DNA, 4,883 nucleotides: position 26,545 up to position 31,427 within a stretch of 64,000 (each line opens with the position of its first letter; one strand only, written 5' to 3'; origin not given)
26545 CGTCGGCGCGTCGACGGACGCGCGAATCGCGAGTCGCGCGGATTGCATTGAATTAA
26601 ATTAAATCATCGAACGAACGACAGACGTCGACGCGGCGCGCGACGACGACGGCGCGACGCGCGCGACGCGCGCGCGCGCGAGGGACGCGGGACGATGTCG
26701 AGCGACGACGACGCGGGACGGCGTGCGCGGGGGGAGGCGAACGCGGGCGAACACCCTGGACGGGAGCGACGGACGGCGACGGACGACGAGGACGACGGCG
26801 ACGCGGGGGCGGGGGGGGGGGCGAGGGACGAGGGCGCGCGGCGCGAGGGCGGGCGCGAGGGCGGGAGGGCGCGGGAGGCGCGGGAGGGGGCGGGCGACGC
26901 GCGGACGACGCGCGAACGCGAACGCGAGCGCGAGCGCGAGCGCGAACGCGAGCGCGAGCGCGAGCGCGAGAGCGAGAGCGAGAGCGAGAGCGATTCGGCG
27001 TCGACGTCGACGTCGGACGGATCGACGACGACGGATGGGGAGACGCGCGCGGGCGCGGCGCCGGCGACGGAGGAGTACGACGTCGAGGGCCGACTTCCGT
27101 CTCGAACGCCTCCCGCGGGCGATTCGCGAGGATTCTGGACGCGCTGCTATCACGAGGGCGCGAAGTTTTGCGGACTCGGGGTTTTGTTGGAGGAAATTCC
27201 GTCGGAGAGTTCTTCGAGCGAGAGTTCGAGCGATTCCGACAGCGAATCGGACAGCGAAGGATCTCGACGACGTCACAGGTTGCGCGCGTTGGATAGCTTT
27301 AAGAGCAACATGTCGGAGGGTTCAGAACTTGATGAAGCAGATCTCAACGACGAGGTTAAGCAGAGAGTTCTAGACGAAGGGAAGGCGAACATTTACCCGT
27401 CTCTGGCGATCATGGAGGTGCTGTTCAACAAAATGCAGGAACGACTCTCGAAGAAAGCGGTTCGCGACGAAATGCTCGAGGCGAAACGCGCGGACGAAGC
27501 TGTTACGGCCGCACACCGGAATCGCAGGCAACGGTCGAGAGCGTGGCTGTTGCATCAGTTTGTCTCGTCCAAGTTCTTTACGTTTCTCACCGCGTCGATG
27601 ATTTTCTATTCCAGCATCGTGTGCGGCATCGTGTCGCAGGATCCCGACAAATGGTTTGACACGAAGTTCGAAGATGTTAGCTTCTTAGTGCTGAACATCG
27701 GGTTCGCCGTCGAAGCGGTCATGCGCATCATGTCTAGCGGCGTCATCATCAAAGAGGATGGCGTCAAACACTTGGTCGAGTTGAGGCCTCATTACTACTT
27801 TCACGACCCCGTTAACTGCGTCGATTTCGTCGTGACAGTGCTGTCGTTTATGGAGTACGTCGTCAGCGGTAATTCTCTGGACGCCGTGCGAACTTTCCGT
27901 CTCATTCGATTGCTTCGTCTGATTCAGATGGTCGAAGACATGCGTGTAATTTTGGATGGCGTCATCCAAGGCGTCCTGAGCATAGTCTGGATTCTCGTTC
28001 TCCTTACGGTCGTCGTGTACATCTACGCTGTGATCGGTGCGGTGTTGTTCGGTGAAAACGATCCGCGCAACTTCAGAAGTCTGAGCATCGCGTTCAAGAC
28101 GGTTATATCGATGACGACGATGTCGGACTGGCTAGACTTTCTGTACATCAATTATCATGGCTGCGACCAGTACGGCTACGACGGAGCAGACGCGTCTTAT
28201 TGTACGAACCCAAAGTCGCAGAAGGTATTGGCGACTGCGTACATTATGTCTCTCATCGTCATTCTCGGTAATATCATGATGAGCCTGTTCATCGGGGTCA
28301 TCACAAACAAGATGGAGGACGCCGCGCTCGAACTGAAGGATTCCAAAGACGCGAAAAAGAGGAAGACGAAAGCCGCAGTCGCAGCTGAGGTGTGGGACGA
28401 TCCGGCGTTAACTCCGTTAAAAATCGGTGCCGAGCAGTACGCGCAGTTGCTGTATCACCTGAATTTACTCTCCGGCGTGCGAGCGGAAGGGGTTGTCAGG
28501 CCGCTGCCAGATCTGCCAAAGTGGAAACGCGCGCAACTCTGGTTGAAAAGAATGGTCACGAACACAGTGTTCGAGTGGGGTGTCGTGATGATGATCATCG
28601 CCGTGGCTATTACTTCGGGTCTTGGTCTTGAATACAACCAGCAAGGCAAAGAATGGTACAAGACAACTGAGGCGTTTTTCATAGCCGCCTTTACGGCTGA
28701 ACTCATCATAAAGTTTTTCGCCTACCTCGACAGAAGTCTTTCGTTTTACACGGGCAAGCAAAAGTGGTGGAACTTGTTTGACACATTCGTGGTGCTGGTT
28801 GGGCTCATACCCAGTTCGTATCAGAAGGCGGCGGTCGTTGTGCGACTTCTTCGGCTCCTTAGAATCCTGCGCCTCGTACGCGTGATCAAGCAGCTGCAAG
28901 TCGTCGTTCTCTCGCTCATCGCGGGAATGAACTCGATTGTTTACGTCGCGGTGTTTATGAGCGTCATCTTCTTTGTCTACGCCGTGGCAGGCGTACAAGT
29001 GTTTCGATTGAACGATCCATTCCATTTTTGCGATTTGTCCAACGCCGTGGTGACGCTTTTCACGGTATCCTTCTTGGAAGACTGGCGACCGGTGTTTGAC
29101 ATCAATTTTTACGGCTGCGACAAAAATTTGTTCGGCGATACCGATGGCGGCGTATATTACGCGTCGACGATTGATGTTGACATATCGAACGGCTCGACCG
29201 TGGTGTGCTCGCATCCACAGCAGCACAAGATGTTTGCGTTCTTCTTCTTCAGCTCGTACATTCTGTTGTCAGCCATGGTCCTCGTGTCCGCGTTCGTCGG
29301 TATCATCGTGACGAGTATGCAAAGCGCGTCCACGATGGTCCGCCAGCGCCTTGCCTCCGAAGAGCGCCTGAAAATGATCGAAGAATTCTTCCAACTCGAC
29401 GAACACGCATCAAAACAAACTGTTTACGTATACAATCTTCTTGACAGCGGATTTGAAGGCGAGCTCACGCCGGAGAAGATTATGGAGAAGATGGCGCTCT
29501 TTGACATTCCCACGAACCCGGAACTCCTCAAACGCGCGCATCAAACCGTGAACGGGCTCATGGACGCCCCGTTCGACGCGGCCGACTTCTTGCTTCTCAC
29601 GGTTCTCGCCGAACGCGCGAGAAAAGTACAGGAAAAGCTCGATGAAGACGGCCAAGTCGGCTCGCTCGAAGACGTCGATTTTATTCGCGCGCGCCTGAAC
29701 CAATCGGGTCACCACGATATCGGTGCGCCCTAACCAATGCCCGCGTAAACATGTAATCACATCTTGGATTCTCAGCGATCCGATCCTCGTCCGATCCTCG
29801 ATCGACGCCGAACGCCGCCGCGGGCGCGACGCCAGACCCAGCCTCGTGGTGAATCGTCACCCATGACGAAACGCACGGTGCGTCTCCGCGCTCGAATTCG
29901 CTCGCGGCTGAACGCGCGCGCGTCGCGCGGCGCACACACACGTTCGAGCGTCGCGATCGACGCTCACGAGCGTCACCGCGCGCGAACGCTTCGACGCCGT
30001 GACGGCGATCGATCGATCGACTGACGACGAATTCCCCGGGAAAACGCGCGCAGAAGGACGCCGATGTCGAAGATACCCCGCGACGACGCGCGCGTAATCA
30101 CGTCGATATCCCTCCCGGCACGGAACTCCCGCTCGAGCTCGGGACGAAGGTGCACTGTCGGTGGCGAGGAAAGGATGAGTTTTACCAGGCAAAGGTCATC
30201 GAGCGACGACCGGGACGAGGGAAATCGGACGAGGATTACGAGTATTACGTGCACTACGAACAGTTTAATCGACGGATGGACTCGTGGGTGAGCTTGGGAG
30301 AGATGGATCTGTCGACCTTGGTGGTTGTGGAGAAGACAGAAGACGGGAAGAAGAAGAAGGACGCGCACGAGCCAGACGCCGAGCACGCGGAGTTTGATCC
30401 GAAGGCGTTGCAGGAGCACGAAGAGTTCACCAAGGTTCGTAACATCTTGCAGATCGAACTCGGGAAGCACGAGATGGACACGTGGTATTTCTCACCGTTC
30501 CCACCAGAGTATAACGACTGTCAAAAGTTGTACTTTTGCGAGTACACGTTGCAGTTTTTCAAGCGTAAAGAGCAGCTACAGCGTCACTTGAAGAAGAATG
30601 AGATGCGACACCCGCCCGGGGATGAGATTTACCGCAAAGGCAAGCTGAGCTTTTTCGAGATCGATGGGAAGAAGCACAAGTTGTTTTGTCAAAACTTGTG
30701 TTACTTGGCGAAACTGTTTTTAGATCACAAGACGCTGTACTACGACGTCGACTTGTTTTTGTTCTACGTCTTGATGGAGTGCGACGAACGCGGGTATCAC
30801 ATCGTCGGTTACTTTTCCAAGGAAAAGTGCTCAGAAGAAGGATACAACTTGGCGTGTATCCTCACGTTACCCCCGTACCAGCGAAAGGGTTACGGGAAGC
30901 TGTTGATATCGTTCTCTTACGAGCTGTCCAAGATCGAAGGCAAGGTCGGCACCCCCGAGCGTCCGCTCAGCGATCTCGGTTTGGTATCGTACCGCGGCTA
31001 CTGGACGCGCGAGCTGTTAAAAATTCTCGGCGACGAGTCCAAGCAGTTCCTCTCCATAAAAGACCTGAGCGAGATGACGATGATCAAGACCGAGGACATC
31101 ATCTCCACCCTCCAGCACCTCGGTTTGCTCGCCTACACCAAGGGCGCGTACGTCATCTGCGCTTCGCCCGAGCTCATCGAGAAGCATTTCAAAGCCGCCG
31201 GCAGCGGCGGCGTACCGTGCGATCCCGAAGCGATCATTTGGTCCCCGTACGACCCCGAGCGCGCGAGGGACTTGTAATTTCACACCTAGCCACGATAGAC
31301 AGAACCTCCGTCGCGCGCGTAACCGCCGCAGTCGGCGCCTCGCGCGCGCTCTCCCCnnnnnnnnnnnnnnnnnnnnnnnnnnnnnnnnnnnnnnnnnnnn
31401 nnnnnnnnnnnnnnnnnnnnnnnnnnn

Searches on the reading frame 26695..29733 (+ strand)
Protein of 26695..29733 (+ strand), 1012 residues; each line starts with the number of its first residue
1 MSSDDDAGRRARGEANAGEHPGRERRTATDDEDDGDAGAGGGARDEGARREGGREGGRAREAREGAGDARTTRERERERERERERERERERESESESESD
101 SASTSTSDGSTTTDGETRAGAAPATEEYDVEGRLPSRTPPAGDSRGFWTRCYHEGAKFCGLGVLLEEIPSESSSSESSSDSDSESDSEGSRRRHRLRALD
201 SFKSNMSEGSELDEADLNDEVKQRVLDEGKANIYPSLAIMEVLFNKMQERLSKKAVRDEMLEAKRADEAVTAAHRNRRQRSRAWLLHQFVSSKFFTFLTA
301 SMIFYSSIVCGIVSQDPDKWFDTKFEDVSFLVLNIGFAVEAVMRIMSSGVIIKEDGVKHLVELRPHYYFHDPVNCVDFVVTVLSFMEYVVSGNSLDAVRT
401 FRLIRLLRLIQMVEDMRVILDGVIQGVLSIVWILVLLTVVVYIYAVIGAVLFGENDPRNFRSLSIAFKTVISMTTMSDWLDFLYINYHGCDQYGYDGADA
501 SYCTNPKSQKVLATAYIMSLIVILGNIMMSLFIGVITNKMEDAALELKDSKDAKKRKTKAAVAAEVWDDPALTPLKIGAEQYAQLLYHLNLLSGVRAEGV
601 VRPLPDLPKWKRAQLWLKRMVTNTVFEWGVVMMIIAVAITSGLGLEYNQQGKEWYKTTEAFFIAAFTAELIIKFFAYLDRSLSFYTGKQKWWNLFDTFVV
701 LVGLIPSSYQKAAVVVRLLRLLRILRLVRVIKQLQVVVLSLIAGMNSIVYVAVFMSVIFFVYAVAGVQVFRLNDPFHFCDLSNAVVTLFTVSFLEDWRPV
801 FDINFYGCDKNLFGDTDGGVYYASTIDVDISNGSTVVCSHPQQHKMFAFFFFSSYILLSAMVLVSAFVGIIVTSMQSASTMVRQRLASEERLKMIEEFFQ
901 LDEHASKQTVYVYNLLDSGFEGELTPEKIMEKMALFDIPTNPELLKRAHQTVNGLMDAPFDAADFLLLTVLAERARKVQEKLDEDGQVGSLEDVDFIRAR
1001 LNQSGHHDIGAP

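Call 29: search_protein_families(library=pfam, proteins=[window:26695-29733:+], max_evalue=0.00001)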
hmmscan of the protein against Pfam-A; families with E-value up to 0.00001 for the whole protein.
window:26695-29733:+ (1012 aa): 2 families
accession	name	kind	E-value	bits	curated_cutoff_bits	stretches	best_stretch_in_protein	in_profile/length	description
PF00520.37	Ion_trans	-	2e-65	220.8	25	2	293-542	2-235/241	Ion transport protein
PF08016.18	PKD_channel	-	4.1e-06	26.8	22.4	0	402-541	107-223/225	Polycystin cation channel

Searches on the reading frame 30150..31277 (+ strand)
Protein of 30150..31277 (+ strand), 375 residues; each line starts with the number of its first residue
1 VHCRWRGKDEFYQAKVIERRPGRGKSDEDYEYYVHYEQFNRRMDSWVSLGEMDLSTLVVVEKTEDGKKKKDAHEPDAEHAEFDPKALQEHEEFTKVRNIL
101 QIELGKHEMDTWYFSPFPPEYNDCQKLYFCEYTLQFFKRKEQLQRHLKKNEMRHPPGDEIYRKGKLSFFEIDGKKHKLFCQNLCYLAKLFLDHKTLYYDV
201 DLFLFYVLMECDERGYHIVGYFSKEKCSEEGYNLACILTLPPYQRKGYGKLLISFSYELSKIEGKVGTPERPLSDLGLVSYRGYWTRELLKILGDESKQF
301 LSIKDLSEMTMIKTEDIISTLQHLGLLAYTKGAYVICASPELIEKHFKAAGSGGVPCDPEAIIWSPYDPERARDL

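Call 29: search_protein_families(library=pfam, proteins=[window:30150-31277:+], max_evalue=0.00001)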
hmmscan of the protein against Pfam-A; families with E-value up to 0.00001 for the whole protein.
window:30150-31277:+ (375 aa): 3 families
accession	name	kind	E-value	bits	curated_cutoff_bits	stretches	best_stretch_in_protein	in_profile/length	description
PF01853.24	MOZ_SAS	-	7e-87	290.2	32.2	1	155-332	1-179/180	MOZ/SAS family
PF17772.7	zf-MYST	-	3.8e-22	78.2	28.8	1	96-149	1-54/55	MYST family zinc finger domain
PF11717.14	Tudor-knot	-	9.7e-18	64.3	20.8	1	1-54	7-55/55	RNA binding activity-knot of a chromodomain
